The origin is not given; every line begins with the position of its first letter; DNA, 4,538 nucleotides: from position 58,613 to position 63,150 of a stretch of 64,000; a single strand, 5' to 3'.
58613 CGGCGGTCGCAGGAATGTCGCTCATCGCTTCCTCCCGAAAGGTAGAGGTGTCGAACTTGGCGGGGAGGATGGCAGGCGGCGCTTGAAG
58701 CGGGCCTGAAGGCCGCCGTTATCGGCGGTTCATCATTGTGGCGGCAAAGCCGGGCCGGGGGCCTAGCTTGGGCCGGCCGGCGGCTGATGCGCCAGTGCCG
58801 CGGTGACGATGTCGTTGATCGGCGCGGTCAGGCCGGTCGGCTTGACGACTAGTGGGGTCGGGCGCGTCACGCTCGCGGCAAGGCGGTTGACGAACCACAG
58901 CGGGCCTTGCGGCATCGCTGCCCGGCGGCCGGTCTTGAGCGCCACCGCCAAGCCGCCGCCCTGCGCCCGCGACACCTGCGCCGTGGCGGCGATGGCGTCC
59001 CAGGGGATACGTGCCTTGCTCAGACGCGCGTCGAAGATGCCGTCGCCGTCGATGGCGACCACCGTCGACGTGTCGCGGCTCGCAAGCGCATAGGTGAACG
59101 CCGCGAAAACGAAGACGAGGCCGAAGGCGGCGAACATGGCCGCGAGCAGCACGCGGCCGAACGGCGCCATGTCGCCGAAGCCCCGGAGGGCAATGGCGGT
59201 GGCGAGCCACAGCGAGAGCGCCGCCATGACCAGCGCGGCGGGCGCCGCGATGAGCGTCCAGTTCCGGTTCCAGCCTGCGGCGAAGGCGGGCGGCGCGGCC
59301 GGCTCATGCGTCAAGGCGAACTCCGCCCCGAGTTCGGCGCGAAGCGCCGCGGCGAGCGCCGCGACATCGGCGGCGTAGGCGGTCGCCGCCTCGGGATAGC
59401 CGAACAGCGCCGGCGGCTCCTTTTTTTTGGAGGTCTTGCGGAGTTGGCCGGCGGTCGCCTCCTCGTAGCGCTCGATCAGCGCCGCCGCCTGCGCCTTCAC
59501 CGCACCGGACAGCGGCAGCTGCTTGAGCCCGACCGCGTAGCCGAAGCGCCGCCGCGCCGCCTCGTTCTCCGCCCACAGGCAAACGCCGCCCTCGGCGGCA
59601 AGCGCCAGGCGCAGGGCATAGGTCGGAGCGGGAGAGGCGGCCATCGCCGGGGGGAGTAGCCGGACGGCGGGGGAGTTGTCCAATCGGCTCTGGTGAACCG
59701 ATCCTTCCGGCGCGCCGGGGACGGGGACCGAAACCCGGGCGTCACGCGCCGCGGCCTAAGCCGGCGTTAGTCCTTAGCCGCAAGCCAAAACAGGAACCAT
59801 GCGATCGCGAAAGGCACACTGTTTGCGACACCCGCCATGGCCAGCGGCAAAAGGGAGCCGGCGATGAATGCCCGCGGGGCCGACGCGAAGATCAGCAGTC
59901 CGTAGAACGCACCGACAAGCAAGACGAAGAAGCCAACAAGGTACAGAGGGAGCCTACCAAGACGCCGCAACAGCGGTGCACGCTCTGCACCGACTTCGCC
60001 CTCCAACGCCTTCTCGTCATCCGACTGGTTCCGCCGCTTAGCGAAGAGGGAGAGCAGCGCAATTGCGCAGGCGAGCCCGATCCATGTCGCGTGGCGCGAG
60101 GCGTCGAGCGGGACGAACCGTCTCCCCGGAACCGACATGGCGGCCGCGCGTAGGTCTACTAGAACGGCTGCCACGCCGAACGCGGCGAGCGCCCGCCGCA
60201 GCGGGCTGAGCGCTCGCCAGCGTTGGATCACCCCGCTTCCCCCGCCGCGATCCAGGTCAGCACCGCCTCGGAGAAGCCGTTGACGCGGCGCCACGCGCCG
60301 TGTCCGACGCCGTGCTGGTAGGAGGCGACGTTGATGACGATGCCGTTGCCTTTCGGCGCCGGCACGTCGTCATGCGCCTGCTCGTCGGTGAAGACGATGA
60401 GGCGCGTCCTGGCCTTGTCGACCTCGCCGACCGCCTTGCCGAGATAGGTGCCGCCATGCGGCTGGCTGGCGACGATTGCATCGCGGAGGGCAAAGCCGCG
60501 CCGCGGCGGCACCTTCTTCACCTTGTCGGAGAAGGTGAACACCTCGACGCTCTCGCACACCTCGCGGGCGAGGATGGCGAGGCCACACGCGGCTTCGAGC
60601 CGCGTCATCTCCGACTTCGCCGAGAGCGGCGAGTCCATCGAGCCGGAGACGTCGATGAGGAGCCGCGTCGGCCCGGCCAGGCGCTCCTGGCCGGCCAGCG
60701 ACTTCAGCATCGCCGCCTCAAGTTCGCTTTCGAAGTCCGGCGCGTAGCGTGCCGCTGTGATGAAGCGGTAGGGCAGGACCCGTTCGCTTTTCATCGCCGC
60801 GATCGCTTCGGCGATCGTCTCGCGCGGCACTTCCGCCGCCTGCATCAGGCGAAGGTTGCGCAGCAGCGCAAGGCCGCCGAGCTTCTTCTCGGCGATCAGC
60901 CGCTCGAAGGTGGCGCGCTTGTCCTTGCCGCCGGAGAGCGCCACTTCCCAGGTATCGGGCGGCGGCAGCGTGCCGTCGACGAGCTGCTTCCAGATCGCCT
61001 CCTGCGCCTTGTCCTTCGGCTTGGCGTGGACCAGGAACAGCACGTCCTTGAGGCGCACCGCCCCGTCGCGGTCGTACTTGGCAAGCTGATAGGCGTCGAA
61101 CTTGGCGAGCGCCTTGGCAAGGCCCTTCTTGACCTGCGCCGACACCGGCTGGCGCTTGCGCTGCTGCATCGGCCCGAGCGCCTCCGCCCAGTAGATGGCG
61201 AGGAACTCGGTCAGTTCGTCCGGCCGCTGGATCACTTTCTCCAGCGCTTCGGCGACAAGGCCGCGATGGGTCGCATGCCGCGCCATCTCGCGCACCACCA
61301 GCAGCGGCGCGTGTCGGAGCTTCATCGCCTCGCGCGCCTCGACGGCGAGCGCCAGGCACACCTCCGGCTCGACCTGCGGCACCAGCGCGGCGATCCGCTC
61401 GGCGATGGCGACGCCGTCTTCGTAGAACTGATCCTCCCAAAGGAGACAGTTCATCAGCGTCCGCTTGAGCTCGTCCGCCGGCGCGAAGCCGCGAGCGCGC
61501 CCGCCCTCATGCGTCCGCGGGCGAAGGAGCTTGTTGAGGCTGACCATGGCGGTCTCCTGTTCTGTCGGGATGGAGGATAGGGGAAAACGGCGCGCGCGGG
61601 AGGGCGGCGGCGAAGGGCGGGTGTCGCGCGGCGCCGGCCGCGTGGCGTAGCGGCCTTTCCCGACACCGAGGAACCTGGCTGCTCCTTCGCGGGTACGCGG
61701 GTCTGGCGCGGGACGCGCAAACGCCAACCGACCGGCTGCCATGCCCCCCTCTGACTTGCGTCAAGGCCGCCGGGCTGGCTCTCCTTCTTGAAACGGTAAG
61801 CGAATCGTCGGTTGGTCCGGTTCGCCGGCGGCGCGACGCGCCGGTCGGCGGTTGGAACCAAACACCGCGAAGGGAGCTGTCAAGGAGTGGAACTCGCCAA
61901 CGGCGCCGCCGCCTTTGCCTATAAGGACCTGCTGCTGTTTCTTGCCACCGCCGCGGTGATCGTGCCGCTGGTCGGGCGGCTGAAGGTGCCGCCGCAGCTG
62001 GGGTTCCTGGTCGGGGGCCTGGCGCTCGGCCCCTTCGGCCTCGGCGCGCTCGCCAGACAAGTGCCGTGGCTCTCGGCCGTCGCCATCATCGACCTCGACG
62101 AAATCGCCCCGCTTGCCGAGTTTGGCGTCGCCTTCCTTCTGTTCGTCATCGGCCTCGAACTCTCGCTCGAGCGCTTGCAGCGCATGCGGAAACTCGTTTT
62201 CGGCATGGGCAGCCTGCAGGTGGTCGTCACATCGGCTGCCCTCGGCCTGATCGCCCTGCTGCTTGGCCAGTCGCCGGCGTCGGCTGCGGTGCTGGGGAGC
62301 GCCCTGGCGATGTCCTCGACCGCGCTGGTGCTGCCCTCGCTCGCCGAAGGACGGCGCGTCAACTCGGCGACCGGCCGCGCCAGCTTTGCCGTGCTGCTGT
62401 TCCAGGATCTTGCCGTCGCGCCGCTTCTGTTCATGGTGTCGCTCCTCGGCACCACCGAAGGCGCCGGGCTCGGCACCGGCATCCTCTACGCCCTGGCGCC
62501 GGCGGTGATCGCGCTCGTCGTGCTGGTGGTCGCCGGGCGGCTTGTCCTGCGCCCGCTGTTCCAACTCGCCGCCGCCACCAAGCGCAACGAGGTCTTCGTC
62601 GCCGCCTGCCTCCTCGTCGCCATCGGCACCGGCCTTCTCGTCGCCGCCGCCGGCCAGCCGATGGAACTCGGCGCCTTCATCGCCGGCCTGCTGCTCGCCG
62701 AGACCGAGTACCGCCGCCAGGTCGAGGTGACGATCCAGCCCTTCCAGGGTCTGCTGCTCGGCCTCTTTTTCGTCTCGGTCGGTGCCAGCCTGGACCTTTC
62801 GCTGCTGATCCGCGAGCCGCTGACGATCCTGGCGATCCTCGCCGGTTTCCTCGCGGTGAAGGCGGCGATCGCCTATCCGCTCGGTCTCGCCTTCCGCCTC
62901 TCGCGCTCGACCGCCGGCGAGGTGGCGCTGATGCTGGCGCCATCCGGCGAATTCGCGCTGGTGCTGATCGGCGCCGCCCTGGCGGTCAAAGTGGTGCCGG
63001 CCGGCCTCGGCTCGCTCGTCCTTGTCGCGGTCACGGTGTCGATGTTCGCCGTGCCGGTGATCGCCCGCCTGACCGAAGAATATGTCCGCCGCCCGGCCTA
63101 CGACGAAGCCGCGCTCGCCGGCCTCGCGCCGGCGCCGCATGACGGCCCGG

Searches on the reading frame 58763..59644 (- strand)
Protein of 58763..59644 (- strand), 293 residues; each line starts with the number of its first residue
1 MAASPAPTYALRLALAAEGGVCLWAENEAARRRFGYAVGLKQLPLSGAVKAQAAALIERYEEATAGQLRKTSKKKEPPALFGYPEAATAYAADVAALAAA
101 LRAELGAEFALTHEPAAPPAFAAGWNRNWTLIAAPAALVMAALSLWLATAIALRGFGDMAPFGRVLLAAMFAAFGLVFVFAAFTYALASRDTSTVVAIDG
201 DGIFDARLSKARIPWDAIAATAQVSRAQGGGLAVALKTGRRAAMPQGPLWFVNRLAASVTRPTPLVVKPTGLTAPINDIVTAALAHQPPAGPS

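Call 21: search_protein_families(library=ncbifam, proteins=[window:58763-59644:-], max_evalue=0.01)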
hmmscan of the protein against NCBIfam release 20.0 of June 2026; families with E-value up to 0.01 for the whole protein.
window:58763-59644:- (293 aa): 1 family
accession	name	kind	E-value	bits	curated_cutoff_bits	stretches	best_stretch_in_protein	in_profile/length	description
NF041635.1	STM3941_fam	subfamily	0.0016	18.3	40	1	135-221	10-90/157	STM3941 family protein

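Call 71: search_protein_families(library=padloc, proteins=[window:58763-59644:-], max_evalue=0.001)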
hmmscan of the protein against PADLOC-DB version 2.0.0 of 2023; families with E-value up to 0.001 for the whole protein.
window:58763-59644:- (293 aa): 0 families

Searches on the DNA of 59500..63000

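Call 67: search_rna_families(source=window, start=59500, end=63000, threshold=evalue, max_evalue=1)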
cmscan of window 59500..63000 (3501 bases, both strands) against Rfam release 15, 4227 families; matches with E-value up to 1: 0.
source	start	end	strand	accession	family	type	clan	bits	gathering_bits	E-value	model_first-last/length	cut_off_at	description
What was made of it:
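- Tried and rejected: An Rfam search for a Y RNA next to the TROVE gene found nothing (call 67).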
